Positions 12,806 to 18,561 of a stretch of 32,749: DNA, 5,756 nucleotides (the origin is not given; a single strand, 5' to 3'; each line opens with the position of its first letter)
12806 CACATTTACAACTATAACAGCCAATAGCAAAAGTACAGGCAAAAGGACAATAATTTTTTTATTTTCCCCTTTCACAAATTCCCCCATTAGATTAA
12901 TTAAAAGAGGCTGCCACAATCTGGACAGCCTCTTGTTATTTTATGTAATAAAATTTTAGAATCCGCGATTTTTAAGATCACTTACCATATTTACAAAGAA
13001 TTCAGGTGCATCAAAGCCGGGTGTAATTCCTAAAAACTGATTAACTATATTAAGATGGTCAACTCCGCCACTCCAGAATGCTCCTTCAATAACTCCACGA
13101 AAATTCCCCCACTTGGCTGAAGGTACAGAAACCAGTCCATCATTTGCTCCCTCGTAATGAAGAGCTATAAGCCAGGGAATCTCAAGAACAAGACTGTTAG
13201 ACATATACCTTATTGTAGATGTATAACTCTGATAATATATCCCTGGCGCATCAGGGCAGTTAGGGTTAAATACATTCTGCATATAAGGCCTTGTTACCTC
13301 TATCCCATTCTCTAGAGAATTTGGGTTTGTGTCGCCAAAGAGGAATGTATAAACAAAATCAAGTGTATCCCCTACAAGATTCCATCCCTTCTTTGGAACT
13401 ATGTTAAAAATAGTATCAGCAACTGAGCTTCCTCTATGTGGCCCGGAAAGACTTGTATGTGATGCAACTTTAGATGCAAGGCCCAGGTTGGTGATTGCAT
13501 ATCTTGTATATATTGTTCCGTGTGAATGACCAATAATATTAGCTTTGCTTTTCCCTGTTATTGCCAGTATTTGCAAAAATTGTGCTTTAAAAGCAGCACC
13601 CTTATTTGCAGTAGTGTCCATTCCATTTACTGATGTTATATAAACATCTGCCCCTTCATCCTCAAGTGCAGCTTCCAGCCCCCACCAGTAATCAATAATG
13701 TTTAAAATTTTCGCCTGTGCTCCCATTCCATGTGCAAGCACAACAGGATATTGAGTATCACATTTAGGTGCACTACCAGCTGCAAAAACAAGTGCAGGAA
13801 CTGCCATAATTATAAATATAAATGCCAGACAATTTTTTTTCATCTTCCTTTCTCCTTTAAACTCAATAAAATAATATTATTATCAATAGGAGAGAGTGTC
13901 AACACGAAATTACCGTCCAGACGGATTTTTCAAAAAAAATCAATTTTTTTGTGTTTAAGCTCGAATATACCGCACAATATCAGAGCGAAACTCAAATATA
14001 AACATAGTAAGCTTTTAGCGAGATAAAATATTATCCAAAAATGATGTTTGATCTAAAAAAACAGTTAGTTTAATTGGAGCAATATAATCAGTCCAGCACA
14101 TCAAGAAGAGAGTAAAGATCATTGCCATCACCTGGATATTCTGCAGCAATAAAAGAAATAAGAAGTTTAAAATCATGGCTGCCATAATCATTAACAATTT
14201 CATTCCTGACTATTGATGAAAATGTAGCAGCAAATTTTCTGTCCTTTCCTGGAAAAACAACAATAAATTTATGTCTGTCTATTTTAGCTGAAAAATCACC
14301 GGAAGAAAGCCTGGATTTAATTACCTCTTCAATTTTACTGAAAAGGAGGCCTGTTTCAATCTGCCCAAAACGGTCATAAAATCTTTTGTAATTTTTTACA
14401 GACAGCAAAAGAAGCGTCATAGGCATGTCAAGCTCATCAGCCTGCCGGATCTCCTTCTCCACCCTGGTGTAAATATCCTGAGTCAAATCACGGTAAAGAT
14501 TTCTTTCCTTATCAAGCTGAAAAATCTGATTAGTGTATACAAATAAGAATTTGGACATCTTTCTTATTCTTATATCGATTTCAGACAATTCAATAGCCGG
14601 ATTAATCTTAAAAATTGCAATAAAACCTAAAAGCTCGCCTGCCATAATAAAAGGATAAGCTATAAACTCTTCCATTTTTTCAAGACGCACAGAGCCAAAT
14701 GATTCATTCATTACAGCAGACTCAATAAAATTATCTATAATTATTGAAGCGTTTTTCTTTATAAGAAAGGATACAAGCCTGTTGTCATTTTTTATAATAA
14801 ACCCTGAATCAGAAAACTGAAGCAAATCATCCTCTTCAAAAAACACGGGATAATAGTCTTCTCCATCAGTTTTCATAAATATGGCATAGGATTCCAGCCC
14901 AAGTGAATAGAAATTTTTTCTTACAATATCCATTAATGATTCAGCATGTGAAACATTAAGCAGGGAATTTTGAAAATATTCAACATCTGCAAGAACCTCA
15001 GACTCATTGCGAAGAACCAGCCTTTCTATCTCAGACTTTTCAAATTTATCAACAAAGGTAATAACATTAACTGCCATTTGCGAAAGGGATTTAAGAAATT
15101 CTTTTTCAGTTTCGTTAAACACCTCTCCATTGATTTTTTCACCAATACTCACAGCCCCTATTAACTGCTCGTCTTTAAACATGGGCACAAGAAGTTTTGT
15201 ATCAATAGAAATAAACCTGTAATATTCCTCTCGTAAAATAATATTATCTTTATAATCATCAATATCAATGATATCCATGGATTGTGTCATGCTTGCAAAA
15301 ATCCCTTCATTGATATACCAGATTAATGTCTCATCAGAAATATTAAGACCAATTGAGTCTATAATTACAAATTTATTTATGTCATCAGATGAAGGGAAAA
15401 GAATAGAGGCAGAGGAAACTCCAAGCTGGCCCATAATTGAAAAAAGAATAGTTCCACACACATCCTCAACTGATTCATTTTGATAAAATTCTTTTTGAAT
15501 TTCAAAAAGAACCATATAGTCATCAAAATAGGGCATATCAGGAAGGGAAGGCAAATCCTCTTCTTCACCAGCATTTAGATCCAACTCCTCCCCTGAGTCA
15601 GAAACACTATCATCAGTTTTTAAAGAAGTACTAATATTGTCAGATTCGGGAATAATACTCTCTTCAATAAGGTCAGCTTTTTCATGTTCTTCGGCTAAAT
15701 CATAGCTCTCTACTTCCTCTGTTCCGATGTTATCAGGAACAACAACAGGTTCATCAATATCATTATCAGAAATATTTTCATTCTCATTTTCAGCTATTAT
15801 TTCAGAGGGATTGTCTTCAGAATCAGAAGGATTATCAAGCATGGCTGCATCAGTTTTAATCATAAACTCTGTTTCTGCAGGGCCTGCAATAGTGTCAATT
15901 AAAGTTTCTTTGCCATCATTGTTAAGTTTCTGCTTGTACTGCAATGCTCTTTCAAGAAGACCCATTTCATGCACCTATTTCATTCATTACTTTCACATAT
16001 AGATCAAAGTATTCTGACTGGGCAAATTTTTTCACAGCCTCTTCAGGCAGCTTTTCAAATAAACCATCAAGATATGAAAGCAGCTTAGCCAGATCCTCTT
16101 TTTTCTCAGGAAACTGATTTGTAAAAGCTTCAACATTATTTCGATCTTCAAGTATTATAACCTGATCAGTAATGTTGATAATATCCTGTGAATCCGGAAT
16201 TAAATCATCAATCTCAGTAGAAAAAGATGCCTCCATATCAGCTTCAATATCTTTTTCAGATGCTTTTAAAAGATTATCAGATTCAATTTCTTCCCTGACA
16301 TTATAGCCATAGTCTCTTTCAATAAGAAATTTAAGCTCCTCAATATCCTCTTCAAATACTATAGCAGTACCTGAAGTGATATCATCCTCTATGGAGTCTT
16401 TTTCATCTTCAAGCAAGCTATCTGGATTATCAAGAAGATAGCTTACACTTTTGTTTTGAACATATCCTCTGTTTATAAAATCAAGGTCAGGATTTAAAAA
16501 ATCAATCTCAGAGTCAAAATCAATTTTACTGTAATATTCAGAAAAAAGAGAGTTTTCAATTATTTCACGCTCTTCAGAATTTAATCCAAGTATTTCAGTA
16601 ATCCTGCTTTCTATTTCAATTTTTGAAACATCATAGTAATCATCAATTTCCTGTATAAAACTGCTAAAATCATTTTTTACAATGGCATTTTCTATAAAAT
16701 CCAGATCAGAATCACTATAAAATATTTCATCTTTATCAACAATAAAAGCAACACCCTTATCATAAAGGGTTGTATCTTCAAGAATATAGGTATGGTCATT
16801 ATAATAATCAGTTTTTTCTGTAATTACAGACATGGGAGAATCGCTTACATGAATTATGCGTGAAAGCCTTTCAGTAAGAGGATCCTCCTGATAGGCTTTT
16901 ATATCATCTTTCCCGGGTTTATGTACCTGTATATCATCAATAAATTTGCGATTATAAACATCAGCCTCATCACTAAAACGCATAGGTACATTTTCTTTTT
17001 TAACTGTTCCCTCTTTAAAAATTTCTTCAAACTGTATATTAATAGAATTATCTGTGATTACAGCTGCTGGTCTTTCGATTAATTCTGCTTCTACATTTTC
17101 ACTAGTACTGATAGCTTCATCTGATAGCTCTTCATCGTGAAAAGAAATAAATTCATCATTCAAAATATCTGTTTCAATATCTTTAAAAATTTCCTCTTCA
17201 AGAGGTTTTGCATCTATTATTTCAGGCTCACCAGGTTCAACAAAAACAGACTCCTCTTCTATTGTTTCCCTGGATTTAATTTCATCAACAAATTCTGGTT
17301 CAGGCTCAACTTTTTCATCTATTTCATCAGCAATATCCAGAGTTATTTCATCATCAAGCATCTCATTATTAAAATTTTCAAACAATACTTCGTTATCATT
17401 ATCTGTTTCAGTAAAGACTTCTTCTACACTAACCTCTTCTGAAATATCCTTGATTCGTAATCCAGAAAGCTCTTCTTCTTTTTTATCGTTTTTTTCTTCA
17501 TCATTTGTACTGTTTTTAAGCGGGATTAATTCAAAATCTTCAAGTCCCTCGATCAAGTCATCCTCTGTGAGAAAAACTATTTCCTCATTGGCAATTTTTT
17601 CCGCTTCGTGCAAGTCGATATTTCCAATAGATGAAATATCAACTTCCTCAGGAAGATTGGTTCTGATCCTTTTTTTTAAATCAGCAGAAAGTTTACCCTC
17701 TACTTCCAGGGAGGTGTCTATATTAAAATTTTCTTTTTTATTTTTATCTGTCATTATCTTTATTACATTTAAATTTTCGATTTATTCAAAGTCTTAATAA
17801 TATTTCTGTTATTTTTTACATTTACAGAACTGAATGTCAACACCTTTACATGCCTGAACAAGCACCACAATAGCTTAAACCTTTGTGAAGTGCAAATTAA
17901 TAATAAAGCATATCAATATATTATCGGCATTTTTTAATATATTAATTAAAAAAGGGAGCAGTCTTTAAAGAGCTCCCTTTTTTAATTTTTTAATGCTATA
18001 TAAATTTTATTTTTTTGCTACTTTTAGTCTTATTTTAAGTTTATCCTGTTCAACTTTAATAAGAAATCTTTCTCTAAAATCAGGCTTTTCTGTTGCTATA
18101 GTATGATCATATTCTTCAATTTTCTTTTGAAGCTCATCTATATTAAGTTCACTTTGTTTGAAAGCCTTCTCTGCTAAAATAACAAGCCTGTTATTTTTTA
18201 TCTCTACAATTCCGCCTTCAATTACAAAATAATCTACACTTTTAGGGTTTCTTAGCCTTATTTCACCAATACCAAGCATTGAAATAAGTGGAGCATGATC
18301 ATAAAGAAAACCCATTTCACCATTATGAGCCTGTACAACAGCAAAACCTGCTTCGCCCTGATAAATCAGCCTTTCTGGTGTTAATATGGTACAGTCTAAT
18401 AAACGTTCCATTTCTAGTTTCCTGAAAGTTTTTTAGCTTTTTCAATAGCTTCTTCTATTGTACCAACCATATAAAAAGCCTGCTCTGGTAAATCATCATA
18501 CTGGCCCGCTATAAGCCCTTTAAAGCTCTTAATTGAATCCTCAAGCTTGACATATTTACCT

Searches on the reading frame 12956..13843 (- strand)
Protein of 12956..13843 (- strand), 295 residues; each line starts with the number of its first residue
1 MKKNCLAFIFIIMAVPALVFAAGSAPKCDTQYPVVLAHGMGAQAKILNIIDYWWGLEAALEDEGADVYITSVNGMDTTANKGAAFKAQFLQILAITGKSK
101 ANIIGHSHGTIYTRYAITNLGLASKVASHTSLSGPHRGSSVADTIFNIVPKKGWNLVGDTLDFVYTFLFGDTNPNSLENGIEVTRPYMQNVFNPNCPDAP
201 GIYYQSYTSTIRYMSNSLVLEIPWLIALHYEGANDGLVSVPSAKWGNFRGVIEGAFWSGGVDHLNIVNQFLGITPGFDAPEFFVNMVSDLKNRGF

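Call 39: search_protein_families(library=pfam, proteins=[window:12956-13843:-], max_evalue=0.00001)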
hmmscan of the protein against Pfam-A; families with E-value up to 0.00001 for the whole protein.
window:12956-13843:- (295 aa): 2 families
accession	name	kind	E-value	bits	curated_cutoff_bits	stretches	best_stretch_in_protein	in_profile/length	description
PF00561.26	Abhydrolase_1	-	4.8e-11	43.2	25.8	1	32-226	1-204/245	alpha/beta hydrolase fold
PF02089.21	Palm_thioest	-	9.8e-08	32.4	26.8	1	33-151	1-120/254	Palmitoyl protein thioesterase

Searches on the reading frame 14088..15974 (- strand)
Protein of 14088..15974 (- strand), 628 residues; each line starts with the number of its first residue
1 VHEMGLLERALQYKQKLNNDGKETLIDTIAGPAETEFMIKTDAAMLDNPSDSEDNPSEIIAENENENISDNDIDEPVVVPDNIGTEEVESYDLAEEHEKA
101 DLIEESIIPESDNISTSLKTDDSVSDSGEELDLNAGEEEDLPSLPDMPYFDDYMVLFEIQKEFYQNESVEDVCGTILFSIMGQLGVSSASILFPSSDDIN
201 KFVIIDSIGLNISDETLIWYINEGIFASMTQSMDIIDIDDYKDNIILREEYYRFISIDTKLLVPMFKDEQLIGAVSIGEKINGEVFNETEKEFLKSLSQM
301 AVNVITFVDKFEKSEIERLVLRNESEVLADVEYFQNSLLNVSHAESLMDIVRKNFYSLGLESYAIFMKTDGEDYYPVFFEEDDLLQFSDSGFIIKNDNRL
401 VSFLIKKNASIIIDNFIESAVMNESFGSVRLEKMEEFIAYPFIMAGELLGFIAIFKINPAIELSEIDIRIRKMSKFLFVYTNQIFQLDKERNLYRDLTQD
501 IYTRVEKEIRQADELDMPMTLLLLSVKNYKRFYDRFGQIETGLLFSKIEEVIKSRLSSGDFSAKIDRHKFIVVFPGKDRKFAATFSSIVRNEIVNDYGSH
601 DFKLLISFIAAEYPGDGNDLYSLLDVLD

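Call 39: search_protein_families(library=pfam, proteins=[window:14088-15974:-], max_evalue=0.00001)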
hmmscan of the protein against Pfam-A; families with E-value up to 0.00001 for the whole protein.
window:14088-15974:- (628 aa): 3 families
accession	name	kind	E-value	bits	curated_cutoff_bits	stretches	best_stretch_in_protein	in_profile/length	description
PF00990.26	GGDEF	-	5.9e-09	36.3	23.8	1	502-593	16-107/161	Diguanylate cyclase, GGDEF domain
PF01590.32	GAF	-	1.7e-06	29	22.4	0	169-303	2-131/133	GAF domain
PF13185.12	GAF_2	-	3.8e-06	27.6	28.6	0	206-305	37-135/136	GAF domain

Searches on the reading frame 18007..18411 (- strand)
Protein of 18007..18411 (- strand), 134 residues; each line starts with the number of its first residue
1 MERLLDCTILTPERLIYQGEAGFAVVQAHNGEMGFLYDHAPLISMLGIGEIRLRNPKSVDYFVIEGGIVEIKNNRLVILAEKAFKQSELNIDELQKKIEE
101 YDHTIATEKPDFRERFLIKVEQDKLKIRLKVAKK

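Call 39: search_protein_families(library=pfam, proteins=[window:18007-18411:-], max_evalue=0.00001)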
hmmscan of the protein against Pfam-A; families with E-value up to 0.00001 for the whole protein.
window:18007-18411:- (134 aa): 1 family
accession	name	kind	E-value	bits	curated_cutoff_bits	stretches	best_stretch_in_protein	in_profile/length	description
PF02823.21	ATP-synt_DE_N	-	2.9e-22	78.9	27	1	6-83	2-80/80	ATP synthase, Delta/Epsilon chain, beta-sandwich domain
